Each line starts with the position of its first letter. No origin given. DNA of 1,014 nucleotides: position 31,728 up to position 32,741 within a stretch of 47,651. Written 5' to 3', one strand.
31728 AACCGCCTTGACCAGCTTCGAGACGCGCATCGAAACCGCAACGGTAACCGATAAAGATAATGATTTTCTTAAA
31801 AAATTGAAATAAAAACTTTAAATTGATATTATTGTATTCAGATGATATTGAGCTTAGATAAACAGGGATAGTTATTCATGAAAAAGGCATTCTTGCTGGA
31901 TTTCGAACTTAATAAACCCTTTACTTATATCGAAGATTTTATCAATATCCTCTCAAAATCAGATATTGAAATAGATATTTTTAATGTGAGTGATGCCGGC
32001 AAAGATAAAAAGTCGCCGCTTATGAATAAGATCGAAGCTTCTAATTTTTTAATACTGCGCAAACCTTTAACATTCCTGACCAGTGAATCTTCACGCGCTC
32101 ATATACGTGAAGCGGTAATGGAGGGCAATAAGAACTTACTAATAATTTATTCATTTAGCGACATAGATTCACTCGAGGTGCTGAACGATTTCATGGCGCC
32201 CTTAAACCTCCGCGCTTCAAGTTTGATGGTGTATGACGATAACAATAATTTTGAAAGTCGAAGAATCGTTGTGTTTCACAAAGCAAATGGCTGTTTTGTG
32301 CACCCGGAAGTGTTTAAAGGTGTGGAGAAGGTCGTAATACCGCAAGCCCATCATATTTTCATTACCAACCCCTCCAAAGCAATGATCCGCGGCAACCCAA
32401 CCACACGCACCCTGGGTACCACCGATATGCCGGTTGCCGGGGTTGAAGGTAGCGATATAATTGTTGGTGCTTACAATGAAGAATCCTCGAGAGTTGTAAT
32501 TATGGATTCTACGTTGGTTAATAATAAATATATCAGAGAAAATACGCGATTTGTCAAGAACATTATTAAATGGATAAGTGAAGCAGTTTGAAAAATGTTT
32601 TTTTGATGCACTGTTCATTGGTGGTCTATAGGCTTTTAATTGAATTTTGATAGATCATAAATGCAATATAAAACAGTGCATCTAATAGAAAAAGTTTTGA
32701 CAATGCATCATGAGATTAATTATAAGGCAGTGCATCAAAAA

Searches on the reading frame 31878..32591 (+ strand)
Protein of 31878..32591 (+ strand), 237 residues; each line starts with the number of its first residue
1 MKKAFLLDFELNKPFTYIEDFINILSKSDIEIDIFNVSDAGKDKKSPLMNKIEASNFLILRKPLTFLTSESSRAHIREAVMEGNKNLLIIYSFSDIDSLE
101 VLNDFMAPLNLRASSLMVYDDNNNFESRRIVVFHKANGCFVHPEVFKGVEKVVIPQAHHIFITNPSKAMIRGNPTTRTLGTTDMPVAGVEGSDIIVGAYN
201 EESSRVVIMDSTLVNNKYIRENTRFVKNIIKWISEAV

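Call 10: search_protein_families(library=pfam, proteins=[window:31878-32591:+])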
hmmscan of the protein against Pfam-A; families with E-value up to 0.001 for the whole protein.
window:31878-32591:+ (237 aa): 0 families

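Call 13: find_encoding_contigs(protein=window:31878-32591:+, flank=10000, max_places=10)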
Protein window:31878-32591:+ (237 aa): no gene with exactly this product is on record in the collection.

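Call 15: find_related_loci(query=window:31878-32588:+, collection=genome_contigs, flank=10000)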
Query window:31878-32588:+ (237 aa) in genome_contigs; peptide patterns used: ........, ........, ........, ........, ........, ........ (x = any residue, [..] = any of these).
84 stretches matched a pattern, but none encodes a relative of the query by tblastn (E <= 1e-3).

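Call 40: find_related_loci(query=A2, collection=metagenome_contigs, flank=6000)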
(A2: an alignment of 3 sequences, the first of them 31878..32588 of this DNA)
Query A2 (237 aa) in metagenome_contigs; peptide patterns used: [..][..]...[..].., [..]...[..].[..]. (x = any residue, [..] = any of these).
407 stretches matched a pattern; 1 encode a relative of the query (tblastn E <= 1e-3); 1 distinct loci.
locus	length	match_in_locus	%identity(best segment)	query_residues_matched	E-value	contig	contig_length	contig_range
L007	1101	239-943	55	1-235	6e-107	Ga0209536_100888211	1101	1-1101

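Call 42: find_homologous_proteins(query=A2)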
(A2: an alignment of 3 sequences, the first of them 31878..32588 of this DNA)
Query A2 (3 sequences) (237 aa, profile of the alignment): 13 proteins with E <= 0.001 among 4155 candidates.
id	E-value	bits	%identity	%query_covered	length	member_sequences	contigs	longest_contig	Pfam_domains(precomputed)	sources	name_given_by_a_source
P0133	1.9e-141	487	81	100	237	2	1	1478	-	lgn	-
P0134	5.2e-141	486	100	100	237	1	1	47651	-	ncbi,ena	-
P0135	1.0e-136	472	58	99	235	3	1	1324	-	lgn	-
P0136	8.7e-126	436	55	99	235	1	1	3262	-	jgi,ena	-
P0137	1.3e-124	432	57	99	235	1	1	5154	-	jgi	jgi:hypothetical protein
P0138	1.7e-124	432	55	98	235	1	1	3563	-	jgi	jgi:hypothetical protein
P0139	2.3e-120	418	56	97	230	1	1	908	-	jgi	jgi:hypothetical protein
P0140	3.6e-70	254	42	99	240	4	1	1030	-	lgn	-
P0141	1.2e-69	252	43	99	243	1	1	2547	-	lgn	-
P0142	1.4e-66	242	41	99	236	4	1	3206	-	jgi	-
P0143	1.4e-64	236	40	98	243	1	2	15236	-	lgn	-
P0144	9.4e-63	230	41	98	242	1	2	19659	-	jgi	jgi:hypothetical protein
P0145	2.0e-62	229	41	99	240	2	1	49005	-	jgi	jgi:hypothetical protein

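Call 43: find_encoding_contigs(protein=P0137, flank=5000, max_places=3)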
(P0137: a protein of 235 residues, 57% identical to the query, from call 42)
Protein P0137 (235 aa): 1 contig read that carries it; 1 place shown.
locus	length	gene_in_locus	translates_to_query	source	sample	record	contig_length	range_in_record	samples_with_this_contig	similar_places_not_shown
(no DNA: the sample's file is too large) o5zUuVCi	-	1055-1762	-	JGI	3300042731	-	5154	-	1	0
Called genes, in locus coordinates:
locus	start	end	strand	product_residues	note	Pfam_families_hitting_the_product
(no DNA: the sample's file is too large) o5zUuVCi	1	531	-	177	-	?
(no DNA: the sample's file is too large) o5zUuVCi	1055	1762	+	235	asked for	-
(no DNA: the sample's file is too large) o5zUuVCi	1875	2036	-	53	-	-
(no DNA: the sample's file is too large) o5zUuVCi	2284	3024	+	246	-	-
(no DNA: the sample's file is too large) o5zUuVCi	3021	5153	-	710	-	?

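Call 44: find_encoding_contigs(protein=P0133, flank=3000, max_places=3)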
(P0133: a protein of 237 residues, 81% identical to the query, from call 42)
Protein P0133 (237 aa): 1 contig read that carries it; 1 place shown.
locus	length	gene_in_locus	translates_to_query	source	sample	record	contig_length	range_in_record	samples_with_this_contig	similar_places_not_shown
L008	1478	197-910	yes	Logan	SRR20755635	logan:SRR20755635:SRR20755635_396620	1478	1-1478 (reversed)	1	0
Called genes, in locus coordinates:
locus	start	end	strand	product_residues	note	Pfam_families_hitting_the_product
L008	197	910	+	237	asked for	-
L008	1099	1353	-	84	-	-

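Call 45: find_encoding_contigs(protein=P0145, flank=10000, max_places=3)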
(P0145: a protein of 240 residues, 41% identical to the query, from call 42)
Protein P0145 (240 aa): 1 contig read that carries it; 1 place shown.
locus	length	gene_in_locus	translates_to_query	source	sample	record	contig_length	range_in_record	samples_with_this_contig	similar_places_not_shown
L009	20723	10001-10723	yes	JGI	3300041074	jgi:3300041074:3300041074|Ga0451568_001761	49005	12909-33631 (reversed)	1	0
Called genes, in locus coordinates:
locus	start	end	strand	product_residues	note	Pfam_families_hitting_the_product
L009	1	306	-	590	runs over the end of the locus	PF22544:HYDIN_VesB_CFA65-like_Ig (faint), PF07705:CARDB, PF01047:MarR (faint), PF12840:HTH_20 (faint), PF24266:HTH_HVO_0163_N, PF12802:MarR_2 (weak), PF13412:HTH_24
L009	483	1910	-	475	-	PF22641:TiaS_TCKD (weak), PF08489:TiaS_FLD, PF23783:Zn_ribbon_TiaS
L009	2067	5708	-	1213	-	-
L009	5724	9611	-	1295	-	-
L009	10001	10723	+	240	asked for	-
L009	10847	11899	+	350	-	PF00044:Gp_dh_N, PF02800:Gp_dh_C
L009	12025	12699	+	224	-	PF00834:Ribul_P_3_epim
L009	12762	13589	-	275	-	-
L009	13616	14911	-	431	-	PF01882:DUF58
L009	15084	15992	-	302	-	PF20030:bpMoxR, PF07726:AAA_3, PF07728:AAA_5, PF17863:AAA_lid_2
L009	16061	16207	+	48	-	-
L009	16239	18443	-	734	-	-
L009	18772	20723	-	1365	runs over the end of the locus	PF13559:DUF4129 (faint)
